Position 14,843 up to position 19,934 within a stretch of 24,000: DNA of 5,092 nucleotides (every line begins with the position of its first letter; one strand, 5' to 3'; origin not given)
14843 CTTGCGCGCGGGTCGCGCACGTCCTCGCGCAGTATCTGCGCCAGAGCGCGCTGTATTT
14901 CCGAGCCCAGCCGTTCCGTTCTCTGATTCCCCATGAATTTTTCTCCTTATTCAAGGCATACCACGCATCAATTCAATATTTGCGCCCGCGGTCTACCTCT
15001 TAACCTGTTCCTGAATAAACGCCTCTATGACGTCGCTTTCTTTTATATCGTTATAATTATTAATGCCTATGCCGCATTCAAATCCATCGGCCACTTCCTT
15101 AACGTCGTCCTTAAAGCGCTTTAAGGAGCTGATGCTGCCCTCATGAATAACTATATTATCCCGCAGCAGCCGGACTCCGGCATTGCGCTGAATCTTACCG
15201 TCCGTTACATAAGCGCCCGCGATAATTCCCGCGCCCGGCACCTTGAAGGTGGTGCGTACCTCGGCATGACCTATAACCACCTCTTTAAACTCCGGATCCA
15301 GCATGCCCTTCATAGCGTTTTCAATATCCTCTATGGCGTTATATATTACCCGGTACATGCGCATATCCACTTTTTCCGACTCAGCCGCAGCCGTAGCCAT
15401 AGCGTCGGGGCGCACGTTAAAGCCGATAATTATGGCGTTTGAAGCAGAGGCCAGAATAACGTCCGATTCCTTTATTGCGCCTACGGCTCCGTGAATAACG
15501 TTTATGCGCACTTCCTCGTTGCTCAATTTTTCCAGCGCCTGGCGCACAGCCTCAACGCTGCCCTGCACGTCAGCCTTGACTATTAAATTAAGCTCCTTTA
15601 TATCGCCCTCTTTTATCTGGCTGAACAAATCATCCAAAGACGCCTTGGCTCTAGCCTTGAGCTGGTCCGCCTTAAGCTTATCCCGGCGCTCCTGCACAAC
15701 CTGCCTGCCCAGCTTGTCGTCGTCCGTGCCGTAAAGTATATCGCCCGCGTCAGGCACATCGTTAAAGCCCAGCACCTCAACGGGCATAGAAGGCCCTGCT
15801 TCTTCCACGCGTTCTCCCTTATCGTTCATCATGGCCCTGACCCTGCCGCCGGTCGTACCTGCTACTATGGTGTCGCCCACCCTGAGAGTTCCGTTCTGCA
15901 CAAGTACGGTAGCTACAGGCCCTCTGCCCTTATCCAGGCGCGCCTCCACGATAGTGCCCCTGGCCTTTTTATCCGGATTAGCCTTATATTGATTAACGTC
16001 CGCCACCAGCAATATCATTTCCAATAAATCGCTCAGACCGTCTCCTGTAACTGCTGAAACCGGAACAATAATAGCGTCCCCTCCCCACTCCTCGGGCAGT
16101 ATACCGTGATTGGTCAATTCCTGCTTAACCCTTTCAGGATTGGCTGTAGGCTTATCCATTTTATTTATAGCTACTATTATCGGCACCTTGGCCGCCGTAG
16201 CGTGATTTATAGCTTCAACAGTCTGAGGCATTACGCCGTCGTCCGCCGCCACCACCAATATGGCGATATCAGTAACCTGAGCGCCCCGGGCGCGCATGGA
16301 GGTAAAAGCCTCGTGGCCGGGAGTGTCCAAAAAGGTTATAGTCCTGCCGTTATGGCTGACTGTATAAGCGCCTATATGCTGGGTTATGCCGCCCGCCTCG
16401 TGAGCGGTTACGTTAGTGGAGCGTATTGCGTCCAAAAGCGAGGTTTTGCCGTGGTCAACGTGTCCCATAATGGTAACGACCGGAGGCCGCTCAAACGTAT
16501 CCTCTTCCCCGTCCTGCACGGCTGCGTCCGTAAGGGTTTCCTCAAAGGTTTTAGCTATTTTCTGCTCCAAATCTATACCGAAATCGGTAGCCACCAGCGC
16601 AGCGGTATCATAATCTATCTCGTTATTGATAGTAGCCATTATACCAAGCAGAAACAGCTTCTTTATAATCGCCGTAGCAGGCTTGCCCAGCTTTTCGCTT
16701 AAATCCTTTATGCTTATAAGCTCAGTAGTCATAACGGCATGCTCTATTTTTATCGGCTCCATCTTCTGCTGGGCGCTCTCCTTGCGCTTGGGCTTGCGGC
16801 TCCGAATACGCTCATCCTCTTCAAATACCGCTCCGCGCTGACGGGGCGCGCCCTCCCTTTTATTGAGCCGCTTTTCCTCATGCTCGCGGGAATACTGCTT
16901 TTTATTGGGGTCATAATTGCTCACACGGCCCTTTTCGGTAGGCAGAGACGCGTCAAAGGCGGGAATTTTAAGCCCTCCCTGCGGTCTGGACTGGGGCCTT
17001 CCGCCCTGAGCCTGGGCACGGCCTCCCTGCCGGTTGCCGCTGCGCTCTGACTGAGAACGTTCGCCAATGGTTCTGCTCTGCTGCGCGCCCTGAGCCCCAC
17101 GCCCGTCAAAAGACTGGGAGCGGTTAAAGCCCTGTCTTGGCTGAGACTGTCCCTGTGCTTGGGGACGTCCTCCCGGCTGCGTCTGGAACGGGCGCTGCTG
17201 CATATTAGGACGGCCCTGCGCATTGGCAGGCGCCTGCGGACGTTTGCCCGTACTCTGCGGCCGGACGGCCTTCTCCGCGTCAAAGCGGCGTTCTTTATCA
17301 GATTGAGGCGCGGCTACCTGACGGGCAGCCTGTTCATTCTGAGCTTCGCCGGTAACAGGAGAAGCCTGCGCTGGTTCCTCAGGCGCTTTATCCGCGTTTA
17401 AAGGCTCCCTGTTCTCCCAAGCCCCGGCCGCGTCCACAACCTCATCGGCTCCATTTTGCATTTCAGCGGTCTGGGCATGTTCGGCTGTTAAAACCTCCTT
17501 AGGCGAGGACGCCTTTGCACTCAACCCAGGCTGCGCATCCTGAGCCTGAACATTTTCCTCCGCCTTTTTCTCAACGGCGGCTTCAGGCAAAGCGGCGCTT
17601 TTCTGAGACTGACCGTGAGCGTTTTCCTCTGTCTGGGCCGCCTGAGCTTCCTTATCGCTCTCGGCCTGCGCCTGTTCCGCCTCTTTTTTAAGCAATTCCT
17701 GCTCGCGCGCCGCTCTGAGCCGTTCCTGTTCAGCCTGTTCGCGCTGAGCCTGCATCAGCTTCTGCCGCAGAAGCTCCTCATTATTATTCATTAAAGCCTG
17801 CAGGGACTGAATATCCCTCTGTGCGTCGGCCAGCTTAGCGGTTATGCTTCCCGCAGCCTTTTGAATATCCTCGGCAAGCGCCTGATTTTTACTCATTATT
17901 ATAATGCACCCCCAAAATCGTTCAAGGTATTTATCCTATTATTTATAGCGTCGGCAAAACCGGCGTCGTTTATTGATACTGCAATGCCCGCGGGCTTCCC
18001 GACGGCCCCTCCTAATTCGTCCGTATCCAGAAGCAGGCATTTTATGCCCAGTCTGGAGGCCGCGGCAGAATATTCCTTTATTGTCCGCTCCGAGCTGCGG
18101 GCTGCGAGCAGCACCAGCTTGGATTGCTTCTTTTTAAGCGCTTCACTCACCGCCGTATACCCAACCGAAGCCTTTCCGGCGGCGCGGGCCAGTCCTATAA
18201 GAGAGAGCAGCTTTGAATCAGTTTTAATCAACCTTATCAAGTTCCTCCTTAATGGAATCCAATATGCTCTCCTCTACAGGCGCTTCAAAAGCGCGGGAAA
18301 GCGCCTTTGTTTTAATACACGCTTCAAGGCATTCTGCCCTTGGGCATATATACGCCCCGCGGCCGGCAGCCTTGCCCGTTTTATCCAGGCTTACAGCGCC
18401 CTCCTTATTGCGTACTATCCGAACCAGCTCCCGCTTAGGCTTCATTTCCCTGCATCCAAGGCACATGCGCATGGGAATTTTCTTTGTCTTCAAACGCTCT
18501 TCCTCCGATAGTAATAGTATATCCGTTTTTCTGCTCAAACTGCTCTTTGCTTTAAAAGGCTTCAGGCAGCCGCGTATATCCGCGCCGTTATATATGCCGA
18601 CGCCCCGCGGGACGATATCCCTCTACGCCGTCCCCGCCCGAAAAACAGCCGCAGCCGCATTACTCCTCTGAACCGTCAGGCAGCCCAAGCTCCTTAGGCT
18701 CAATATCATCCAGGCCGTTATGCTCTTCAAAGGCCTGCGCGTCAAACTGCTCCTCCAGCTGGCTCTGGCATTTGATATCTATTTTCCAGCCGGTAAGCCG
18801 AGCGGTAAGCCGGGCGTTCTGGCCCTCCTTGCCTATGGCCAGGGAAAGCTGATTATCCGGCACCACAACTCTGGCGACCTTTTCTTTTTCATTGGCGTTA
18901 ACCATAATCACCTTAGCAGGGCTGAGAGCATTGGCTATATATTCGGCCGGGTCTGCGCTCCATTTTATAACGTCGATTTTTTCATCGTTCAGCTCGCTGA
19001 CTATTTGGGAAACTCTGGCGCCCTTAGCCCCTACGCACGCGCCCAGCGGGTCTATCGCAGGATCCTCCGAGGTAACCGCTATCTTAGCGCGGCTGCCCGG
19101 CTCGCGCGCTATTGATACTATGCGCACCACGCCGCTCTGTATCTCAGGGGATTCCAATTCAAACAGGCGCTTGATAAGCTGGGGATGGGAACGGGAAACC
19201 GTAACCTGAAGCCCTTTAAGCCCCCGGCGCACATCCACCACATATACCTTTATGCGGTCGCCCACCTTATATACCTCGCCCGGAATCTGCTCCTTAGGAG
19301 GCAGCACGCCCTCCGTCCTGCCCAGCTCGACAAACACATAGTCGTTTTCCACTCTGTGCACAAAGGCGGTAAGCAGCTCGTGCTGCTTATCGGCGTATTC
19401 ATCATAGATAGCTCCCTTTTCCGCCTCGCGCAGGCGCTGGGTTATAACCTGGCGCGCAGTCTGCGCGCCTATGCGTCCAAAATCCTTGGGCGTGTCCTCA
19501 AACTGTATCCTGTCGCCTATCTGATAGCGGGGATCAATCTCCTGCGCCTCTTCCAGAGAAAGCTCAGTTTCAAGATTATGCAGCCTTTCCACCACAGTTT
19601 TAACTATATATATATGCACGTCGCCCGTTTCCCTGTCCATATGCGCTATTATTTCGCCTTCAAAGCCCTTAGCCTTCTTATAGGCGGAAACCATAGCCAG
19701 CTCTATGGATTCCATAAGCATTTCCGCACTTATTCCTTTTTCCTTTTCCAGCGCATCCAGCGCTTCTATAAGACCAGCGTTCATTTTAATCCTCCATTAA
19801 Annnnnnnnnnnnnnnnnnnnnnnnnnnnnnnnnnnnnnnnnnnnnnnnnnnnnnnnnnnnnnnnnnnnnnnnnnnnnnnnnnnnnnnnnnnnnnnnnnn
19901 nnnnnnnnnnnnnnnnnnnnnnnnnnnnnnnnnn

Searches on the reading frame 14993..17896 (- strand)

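Call 14: search_protein_families(library=pfam, proteins=[window:14993-17896:-])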
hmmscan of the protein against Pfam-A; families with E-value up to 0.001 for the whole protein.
window:14993-17896:- (967 aa): 11 families
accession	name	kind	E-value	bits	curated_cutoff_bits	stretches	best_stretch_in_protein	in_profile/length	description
PF11987.13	IF-2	-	2.8e-45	153.4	27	1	744-859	2-117/117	Translation-initiation factor 2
PF00009.33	GTP_EFTU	-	6.4e-38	130.7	26.5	1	473-629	5-183/188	Elongation factor Tu GTP binding domain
PF22042.2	EF-G_D2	-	4.6e-32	110.4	27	1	644-722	1-82/84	Elongation factor G domain 2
PF04760.21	IF2_N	-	1.1e-14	54.3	25.3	1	392-441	2-52/53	Translation initiation factor IF-2, N-terminal region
PF03144.31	GTP_EFTU_D2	-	3.2e-12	47.1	30.3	1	890-957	1-72/73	Elongation factor Tu domain 2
PF01926.29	MMR_HSR1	-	1.9e-11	44.5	21.9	1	474-579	2-113/113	50S ribosome-binding GTPase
PF00025.27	Arf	-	6.7e-07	29.4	22.3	1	476-628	19-170/174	ADP-ribosylation factor family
PF09439.16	SRPRB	-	9.7e-05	22.2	25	1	472-593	4-133/178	Signal recognition particle receptor beta subunit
PF02421.24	FeoB_N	-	0.00022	21.2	27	1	474-626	3-154/156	Ferrous iron transport protein B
PF08477.19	Roc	-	0.00036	21.2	27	1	474-581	2-119/119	Ras of Complex, Roc, domain of DAPkinase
PF00071.28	Ras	-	0.00066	19.7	21.6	0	475-584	3-118/162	Ras family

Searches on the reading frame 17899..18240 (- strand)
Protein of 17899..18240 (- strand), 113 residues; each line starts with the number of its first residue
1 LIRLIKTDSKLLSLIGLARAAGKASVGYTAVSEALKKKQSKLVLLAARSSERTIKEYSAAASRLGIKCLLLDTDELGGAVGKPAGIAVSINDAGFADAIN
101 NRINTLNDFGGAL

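Call 14: search_protein_families(library=pfam, proteins=[window:17899-18240:-])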
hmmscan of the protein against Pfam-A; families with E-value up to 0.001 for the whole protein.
window:17899-18240:- (113 aa): 1 family
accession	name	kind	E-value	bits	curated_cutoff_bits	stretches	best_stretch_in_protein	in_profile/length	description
PF01248.31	Ribosomal_L7Ae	-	3.9e-08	33.3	22.1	1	10-96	2-91/95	Ribosomal protein L7Ae/L30e/S12e/Gadd45 family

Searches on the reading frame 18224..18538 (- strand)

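Call 14: search_protein_families(library=pfam, proteins=[window:18224-18538:-])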
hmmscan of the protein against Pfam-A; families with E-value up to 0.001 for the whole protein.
window:18224-18538:- (104 aa): 1 family
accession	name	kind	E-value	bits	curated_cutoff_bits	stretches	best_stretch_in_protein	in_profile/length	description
PF04296.18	YlxR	-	7.1e-31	106.4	26.9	1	24-97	1-74/75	Protein of unknown function (DUF448)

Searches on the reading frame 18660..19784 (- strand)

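Call 14: search_protein_families(library=pfam, proteins=[window:18660-19784:-])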
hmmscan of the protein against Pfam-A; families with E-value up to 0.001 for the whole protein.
window:18660-19784:- (374 aa): 3 families
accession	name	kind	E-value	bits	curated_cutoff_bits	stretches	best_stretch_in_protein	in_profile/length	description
PF08529.16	NusA_N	-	7.7e-38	129.8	23.8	1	5-123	2-118/119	NusA N-terminal domain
PF13184.12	KH_5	-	4.8e-29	100.7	27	1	229-296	1-68/69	NusA-like KH domain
PF00575.29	S1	-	6e-09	36.6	22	1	134-196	4-73/74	S1 RNA binding domain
